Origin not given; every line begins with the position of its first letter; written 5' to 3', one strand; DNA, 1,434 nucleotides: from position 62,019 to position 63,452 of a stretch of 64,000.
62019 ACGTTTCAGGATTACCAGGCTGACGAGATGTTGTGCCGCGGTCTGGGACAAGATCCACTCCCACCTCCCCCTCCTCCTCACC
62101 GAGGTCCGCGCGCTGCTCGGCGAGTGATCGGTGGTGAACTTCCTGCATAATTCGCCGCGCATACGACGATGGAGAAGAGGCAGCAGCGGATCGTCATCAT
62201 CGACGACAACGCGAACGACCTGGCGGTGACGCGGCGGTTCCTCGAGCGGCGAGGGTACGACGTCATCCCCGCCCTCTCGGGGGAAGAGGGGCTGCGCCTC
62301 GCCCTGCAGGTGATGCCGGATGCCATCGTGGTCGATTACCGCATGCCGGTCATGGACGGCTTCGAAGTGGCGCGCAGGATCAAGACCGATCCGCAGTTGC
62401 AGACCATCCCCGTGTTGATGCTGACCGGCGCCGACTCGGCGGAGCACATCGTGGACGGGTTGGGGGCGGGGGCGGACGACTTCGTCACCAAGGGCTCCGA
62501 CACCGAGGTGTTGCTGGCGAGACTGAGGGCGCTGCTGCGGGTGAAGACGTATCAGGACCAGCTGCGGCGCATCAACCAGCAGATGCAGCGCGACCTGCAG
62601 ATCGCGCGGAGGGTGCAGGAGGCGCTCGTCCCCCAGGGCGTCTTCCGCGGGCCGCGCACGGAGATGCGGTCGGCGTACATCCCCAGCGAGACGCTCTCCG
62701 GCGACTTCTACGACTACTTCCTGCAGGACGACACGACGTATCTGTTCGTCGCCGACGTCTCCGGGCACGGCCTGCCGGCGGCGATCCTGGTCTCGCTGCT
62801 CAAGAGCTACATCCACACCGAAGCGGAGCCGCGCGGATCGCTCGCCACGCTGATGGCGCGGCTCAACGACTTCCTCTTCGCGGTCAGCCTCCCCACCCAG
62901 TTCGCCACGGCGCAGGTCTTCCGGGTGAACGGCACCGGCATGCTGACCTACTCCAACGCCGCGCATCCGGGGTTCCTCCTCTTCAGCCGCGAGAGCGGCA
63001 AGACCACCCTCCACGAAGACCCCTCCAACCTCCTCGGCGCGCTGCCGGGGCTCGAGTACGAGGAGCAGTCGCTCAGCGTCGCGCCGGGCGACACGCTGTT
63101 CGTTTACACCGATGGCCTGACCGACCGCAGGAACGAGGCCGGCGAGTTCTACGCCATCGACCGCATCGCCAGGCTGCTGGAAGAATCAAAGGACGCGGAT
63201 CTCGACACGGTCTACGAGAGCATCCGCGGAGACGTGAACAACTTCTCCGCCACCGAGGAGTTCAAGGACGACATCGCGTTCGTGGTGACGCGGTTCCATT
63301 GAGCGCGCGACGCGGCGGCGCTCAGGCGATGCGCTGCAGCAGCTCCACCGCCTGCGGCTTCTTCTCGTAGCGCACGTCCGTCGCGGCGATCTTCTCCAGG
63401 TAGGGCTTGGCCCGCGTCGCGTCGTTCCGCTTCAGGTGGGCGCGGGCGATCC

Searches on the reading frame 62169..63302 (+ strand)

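Call 92: search_protein_families(library=pfam, proteins=[window:62169-63302:+], max_evalue=0.001)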
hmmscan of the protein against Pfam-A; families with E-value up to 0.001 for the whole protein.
window:62169-63302:+ (377 aa): 2 families
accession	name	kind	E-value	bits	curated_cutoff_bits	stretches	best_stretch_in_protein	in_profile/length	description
PF07228.17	SpoIIE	-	1.9e-42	145.9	25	1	187-376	2-191/192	Stage II sporulation protein E (SpoIIE)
PF00072.30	Response_reg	-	6.1e-23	81.5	30.2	1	8-119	1-110/111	Response regulator receiver domain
